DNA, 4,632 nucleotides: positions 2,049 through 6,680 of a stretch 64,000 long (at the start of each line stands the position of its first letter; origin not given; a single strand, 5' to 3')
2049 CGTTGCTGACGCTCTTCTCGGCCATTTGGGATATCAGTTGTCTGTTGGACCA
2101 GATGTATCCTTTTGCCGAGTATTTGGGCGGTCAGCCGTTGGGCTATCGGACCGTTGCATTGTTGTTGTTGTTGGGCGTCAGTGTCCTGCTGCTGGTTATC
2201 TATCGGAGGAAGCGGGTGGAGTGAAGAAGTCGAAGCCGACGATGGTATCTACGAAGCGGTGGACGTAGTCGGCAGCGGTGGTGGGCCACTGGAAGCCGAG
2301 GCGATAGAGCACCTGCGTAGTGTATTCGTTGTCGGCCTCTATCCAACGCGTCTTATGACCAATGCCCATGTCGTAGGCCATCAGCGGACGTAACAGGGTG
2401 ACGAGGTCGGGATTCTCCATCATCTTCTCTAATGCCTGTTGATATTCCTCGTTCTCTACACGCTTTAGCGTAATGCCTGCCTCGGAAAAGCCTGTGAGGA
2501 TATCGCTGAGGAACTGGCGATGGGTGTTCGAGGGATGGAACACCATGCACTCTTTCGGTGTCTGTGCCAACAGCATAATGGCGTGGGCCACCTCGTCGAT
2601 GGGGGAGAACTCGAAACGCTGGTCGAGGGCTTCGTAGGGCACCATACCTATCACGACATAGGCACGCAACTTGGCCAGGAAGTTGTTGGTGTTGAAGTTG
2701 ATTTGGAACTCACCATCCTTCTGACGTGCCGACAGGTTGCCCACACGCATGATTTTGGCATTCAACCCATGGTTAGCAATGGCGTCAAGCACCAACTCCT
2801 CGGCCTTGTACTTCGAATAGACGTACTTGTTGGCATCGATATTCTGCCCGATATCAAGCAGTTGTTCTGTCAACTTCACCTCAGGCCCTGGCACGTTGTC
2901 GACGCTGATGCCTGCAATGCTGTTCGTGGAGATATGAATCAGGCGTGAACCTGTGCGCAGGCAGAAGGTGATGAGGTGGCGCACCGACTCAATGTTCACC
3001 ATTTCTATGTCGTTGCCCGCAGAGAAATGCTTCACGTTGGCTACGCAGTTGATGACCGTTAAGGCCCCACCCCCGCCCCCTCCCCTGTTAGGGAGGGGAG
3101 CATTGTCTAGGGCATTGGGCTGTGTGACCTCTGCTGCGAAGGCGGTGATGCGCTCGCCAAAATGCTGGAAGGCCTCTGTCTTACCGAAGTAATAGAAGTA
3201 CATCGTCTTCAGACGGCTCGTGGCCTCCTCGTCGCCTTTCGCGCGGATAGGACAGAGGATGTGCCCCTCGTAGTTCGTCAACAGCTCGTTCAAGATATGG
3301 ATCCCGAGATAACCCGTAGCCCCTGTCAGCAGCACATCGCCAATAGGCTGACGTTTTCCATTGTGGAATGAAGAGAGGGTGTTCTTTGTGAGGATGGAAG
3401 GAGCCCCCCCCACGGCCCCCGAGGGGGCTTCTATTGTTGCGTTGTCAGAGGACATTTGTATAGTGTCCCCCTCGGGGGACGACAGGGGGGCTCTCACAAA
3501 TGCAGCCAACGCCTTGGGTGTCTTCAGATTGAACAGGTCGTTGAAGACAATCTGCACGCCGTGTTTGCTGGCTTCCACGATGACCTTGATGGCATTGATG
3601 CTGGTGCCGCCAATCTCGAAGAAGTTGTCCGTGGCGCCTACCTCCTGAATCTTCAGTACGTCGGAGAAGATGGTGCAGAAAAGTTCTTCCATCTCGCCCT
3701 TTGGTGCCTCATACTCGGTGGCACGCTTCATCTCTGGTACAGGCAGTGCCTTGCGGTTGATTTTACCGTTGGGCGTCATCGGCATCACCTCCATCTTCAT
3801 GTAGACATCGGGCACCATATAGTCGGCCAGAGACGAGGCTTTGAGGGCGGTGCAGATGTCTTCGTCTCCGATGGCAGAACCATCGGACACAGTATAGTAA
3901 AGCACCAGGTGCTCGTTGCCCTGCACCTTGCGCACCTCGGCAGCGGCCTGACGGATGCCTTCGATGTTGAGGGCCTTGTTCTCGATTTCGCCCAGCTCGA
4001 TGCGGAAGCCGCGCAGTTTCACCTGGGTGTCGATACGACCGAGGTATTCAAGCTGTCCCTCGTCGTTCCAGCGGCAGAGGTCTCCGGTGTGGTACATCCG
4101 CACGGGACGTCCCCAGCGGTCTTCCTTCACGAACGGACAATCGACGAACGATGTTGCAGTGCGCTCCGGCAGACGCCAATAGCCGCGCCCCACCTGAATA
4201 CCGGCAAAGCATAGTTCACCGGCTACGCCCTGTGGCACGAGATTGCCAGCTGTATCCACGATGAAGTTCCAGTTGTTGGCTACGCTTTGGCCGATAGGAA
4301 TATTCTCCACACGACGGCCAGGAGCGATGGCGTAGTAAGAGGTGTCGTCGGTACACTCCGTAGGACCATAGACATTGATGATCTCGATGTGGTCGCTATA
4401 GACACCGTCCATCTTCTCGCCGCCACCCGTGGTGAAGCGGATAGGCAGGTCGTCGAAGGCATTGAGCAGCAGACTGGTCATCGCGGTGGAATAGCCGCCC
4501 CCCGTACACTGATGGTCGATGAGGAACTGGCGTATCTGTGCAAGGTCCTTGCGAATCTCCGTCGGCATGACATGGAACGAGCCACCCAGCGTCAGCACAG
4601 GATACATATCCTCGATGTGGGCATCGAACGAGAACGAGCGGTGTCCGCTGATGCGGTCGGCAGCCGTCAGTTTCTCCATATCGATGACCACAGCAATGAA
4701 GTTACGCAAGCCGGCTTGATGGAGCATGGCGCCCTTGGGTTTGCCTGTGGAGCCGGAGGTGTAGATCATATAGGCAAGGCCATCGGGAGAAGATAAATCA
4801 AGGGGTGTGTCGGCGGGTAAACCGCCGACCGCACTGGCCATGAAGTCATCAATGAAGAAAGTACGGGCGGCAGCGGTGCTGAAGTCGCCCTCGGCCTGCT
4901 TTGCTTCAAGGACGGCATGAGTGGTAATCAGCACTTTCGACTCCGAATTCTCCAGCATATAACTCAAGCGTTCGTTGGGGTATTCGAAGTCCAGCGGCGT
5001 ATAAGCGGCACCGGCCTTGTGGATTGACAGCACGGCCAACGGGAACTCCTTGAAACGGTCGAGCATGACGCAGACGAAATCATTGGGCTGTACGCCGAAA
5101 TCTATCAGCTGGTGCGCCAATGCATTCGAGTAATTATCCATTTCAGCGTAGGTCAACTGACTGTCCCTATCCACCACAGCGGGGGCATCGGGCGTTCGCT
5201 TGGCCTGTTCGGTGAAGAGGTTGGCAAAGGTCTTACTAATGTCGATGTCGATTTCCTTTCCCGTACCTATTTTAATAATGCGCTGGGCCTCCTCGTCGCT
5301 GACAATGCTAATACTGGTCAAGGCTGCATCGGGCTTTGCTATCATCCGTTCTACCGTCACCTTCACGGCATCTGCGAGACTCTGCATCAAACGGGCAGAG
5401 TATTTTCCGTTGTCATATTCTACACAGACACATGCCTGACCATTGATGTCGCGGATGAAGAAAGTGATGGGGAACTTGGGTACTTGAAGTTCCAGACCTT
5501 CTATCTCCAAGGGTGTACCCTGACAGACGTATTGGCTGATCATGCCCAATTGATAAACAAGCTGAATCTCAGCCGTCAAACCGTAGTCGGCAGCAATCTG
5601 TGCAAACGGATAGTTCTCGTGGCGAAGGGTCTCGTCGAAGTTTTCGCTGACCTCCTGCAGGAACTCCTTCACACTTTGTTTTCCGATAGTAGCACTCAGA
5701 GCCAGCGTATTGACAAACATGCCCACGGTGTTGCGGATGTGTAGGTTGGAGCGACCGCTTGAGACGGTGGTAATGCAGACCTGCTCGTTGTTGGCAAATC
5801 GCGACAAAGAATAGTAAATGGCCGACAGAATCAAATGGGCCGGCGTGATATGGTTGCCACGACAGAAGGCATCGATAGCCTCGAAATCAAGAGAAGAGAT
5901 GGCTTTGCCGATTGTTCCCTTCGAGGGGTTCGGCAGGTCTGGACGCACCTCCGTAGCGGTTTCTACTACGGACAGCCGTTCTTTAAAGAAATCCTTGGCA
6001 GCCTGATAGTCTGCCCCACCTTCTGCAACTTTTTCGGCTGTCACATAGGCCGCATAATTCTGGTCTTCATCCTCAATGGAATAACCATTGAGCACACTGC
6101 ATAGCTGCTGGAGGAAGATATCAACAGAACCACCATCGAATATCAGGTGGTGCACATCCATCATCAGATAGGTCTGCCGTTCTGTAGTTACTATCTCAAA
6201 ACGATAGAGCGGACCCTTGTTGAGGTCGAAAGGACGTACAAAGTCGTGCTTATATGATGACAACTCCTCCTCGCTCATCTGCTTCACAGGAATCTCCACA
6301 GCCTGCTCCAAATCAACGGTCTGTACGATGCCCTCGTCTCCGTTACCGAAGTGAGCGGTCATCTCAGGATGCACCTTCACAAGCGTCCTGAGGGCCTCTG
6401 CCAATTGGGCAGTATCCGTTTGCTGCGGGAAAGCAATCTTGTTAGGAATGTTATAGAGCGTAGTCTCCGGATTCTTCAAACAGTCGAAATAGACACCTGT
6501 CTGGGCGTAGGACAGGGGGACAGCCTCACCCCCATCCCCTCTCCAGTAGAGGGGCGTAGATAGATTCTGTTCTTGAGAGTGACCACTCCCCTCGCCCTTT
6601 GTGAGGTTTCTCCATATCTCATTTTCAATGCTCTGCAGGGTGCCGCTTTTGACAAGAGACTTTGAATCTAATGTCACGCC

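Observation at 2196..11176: Compact NRPS locus (C-A-T-C-A-T-R plus MATE exporter) inserted downstream of folE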

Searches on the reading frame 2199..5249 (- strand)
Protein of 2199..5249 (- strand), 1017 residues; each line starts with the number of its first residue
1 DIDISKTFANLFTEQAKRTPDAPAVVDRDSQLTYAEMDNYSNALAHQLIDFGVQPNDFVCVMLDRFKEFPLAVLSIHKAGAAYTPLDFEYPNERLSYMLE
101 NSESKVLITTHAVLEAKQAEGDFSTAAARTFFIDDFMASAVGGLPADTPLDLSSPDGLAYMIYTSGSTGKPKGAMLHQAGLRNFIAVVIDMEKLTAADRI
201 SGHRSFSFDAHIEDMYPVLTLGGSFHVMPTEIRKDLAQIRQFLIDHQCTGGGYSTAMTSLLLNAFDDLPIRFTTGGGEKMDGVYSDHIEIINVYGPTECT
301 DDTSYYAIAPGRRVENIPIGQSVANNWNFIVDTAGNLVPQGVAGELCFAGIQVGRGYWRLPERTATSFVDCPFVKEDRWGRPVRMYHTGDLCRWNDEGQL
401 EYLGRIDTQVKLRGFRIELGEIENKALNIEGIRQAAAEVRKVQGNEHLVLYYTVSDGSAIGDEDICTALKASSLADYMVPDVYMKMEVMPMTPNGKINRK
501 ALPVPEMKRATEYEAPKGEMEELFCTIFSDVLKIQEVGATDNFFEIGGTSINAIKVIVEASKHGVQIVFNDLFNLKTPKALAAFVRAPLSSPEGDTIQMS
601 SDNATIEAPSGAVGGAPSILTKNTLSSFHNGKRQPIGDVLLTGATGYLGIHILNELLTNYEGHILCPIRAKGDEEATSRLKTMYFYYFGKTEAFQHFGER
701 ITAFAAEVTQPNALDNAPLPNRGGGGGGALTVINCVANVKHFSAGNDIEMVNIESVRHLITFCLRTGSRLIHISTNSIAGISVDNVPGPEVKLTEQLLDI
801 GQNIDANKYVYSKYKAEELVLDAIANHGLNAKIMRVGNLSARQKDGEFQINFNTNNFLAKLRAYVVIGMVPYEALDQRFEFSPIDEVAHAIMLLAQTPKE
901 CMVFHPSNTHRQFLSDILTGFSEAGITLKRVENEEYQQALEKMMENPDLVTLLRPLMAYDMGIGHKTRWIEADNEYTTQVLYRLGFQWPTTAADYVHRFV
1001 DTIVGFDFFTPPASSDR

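Call 95: search_protein_representatives(protein=window:2199-5249:-)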
Query: 1017 residues. Proteins with E-value up to 0.001 (for the whole library): 207676; up to 1e-10: 147499; up to 1e-30: 94521. The best 150 are listed.
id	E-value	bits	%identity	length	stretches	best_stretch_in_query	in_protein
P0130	0.0e+00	2656.0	49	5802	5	1-583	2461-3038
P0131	0.0e+00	2166.7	44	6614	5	1-586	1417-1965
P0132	0.0e+00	2159.2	45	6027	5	5-592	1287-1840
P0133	0.0e+00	2157.7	40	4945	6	2-1009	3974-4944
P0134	0.0e+00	2119.9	46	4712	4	1-585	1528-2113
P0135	0.0e+00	2105.1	50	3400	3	4-1009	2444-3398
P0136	0.0e+00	2071.0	36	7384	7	6-587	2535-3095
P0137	0.0e+00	2065.5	57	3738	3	1-583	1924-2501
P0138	0.0e+00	2040.6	34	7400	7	6-586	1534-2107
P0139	0.0e+00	1893.7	34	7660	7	5-589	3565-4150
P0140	0.0e+00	1874.4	34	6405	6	9-992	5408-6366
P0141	0.0e+00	1857.3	36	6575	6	7-586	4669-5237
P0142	0.0e+00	1849.9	37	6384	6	10-589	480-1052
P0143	0.0e+00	1833.1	37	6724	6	5-577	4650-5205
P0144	0.0e+00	1826.4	37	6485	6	5-586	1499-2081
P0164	0.0e+00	1739.9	34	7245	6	12-1005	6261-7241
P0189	0.0e+00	1644.3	43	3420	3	1-1010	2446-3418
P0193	0.0e+00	1639.9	35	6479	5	6-1010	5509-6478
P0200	0.0e+00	1625.7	51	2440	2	1-1010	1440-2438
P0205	0.0e+00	1615.2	44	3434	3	1-1009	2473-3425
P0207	0.0e+00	1611.1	36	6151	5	9-1012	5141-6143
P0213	0.0e+00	1602.4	40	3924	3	9-1009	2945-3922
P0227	0.0e+00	1581.3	43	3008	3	1-1012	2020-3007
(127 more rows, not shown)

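Call 96: list_cluster_members(proteins=[P0133, P0135, P0189, P0200, P0205, P0213, P0227, P0193, P0207, P0164])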
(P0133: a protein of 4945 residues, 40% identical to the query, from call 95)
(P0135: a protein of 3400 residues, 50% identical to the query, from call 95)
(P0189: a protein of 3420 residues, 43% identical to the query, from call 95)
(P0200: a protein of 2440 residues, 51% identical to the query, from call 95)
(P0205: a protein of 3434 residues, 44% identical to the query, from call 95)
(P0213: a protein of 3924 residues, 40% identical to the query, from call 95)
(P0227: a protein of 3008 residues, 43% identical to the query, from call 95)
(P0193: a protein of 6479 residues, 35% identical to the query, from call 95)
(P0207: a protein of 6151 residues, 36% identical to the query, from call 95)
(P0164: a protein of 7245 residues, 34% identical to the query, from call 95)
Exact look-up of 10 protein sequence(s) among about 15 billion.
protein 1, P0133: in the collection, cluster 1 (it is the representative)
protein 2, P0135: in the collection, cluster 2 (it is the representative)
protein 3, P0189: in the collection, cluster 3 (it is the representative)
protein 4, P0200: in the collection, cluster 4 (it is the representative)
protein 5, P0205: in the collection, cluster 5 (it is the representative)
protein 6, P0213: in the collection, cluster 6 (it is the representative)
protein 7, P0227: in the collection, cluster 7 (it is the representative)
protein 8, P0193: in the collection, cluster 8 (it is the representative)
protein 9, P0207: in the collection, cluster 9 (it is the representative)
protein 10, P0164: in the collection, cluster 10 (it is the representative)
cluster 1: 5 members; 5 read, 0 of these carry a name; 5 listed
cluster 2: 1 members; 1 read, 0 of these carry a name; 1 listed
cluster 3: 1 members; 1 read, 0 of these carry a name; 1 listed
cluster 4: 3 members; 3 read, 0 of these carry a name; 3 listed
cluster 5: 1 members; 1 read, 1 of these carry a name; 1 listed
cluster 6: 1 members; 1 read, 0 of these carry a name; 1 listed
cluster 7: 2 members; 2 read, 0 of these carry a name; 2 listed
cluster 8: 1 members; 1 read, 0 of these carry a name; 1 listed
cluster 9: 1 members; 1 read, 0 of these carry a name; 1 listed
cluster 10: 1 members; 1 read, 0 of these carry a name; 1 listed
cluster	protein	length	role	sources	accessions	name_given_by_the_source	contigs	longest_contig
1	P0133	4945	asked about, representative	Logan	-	-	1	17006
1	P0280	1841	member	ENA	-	-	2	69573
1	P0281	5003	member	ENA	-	-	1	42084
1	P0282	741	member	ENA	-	-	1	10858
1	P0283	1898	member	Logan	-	-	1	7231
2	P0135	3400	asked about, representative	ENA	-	-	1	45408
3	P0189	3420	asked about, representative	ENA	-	-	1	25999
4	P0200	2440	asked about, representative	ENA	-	-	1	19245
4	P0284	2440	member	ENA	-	-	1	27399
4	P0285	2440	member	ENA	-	-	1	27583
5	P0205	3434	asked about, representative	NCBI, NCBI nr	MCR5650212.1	MAG: amino acid adenylation domain-containing protein [Lachnospiraceae bacterium] | amino acid adenylation domain-containing protein [Lachnospiraceae bacterium]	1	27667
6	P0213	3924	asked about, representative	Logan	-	-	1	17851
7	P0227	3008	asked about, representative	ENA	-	-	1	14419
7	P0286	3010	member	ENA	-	-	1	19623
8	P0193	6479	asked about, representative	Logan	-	-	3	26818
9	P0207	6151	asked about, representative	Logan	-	-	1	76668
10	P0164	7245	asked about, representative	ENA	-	-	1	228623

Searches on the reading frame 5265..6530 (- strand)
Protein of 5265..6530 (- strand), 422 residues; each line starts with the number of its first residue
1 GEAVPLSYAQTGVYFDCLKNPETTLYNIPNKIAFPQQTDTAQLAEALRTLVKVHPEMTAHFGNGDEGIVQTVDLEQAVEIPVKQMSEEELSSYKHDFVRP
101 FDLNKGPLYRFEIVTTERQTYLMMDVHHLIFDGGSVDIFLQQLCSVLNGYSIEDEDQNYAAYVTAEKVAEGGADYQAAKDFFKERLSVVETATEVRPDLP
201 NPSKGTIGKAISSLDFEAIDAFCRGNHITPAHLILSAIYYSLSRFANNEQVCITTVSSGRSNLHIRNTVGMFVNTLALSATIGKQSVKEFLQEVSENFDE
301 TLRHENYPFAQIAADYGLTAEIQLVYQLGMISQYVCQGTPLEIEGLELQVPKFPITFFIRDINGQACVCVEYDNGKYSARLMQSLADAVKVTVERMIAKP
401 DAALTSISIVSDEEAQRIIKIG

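Call 28: search_solved_structures(query=window:5265-6530:-, max_evalue=0.001)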
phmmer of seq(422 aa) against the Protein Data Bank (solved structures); distinct sequences matched with E-value up to 0.001: 44.
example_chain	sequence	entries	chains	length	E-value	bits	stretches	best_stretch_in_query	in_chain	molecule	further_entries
2jgp_A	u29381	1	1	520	1.3e-23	87.2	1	5-322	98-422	TYROCIDINE SYNTHETASE 3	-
6mfw_A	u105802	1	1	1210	4.6e-23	85.4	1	13-321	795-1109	Linear gramicidin synthase subunit A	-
6mfx_A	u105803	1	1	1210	5.1e-23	85.2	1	14-321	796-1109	Linear gramicidin synthase subunit A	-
6mfy_A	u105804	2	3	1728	6.8e-23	84.8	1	13-373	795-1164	Linear gramicidin synthase subunit A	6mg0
6mfz_A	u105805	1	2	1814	7.3e-23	84.7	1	13-373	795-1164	Linear gramicidin synthase subunit A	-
9be3_A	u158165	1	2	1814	7.3e-23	84.7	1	13-373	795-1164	Linear gramicidin synthase subunit A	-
9be4_A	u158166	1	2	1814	7.3e-23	84.7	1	13-373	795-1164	Linear gramicidin synthase subunit A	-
9meh_A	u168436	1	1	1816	7.3e-23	84.7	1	13-373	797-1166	Linear gramicidin synthase subunit A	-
6oyf_A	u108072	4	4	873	1.5e-19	73.8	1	4-419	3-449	Txo1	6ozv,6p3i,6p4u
8xjz_C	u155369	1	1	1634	2.7e-19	73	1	4-395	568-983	Peptide synthetase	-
6p1j_A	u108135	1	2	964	2e-18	70.1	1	4-416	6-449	Txo2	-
4zxh_A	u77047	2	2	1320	4.2e-18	69.1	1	7-411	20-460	ABBFA_003403 | Tyrocidine synthetase 3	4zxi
8qnf_A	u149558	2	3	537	3.1e-17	66.2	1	1-414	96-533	Condensation domain TomBC from the Tomaymycin non-ribosomal peptide synthetase | Tomaymycin non-ribosomal peptide synthetase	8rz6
5u89_A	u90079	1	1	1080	8.1e-17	64.8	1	2-419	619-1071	Amino acid adenylation domain protein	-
7x0e_A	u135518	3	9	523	5.1e-14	55.6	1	5-312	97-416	AMB antimetabolite synthase AmbB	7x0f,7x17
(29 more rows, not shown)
